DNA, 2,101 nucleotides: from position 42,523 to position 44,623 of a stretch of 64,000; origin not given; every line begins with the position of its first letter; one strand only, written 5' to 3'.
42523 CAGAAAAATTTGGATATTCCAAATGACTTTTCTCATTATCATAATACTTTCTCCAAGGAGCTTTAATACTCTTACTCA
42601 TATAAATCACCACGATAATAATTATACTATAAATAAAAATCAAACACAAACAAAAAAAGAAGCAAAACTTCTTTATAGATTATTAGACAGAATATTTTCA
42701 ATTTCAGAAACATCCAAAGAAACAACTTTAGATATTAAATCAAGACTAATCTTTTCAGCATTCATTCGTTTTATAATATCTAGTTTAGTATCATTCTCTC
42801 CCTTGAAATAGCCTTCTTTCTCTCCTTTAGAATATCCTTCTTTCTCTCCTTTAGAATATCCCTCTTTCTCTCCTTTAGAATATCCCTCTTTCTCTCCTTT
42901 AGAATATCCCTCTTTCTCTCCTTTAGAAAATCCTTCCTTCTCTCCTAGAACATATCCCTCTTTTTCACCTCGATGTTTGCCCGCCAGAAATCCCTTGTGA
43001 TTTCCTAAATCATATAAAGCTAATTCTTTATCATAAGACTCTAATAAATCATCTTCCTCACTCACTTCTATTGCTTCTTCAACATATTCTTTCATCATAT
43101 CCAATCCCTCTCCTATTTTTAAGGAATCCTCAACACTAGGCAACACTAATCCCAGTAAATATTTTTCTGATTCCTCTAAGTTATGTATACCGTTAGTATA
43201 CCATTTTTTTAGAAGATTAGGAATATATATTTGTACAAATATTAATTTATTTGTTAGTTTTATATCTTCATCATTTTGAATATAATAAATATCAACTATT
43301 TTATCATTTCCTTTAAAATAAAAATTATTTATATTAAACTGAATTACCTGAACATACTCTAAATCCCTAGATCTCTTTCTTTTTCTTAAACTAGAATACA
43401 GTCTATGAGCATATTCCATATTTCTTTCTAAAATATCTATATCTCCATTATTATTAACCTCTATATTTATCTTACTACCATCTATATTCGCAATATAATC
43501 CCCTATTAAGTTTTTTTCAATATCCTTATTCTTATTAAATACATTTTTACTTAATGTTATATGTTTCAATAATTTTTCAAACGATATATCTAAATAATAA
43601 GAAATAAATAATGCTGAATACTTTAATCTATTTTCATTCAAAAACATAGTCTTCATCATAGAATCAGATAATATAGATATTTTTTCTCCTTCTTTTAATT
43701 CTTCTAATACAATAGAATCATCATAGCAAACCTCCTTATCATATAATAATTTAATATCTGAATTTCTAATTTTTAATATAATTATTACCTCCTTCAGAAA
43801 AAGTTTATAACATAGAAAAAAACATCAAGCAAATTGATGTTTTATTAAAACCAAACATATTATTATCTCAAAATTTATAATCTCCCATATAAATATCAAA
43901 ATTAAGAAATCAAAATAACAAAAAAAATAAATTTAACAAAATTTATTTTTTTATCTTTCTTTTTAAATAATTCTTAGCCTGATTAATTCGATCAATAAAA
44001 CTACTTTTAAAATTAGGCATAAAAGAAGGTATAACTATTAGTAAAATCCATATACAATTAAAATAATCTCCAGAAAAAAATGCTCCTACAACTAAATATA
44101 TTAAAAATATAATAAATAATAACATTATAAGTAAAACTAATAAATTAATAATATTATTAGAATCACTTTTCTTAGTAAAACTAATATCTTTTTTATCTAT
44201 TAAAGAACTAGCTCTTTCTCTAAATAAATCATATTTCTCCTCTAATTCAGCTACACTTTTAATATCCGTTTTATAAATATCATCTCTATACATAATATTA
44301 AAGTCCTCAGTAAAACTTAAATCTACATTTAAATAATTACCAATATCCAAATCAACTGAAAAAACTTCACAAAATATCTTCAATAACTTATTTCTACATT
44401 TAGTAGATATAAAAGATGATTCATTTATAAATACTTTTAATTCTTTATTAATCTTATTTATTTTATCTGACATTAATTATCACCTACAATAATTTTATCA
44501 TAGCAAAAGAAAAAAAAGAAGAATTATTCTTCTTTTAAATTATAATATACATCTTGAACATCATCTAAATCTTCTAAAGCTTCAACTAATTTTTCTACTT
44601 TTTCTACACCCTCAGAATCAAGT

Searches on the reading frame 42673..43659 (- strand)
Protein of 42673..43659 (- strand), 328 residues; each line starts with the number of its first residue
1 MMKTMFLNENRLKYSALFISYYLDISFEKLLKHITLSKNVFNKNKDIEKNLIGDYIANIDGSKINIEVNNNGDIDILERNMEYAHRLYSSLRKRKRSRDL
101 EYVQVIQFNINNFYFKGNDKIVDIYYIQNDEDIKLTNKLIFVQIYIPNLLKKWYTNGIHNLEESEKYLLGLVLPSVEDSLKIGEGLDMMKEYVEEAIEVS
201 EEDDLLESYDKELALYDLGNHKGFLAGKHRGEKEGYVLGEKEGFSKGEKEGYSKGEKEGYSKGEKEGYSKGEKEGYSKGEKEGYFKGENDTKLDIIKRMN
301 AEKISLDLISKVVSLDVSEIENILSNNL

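Call 3: search_protein_families(library=pfam, proteins=[window:42673-43659:-], max_evalue=1)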
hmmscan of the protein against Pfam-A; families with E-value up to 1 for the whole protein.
window:42673-43659:- (328 aa): 1 family
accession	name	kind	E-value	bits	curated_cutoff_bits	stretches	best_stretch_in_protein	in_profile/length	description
PF12784.13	PDDEXK_2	-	2.8e-07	30.9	27.4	1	4-211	9-214/229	PD-(D/E)XK nuclease family transposase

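Call 4: search_protein_families(library=ncbifam, proteins=[window:42673-43659:-], max_evalue=1)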
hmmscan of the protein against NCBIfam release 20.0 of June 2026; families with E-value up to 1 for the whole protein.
window:42673-43659:- (328 aa): 6 families
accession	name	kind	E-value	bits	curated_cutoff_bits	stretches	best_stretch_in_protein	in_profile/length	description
TIGR01784.1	T_den_put_tspse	subfamily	7.1e-12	45.7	52.1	1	29-323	29-273/273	Rpn family recombination-promoting nuclease/putative transposase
NF004270.2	PRK05687.2-1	equivalog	4.6e-10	39.4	180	2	249-295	44-90/223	flagellar assembly protein FliH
NF009925.1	PRK13386.1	equivalog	9.5e-09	34.8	192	2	244-297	39-92/228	flagellar assembly protein FliH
NF004267.1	PRK05687.1-3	equivalog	1.4e-06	27.7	293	2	220-265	76-121/266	flagellar assembly protein FliH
NF004266.1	PRK05687.1-1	equivalog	4e-06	26.4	260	2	253-299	55-100/230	flagellar assembly protein FliH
NF033849.1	ser_rich_anae_1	subfamily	0.044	11.1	650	1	239-283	270-314/1163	serine-rich protein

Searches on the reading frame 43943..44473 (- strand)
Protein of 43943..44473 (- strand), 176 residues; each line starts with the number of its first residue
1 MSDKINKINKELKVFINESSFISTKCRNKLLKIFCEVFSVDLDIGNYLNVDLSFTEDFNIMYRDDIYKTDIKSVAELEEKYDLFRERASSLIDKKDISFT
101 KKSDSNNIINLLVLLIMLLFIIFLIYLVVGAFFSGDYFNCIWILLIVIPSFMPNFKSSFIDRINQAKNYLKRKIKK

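Call 3: search_protein_families(library=pfam, proteins=[window:43943-44473:-], max_evalue=1)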
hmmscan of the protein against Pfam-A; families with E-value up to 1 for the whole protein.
window:43943-44473:- (176 aa): 4 families
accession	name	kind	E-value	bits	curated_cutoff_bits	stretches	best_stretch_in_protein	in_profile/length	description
PF01943.22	Polysacc_synt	-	7.2e-05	22.8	28.2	1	95-165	64-133/274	Polysaccharide biosynthesis protein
PF10661.14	EssA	-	0.011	16.1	24.1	1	71-128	86-143/147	WXG100 protein secretion system (Wss), protein EssA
PF11857.13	DUF3377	-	0.02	15.2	26.5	1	102-129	23-50/72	Domain of unknown function (DUF3377)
PF00122.25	E1-E2_ATPase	-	0.085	12.8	28.1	1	105-153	115-164/181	E1-E2 ATPase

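Call 4: search_protein_families(library=ncbifam, proteins=[window:43943-44473:-], max_evalue=1)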
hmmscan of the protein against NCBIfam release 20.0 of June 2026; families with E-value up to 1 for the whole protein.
window:43943-44473:- (176 aa): 2 families
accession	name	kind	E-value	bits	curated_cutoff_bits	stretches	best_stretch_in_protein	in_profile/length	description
TIGR01494.1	ATPase_P-type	subfamily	0.061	11.8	62.3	1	87-153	114-181/478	HAD-IC family P-type ATPase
TIGR01107.1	Na_K_ATPase_bet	equivalog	0.18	10.8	189.35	1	120-157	37-74/290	sodium/potassium-exchanging ATPase subunit beta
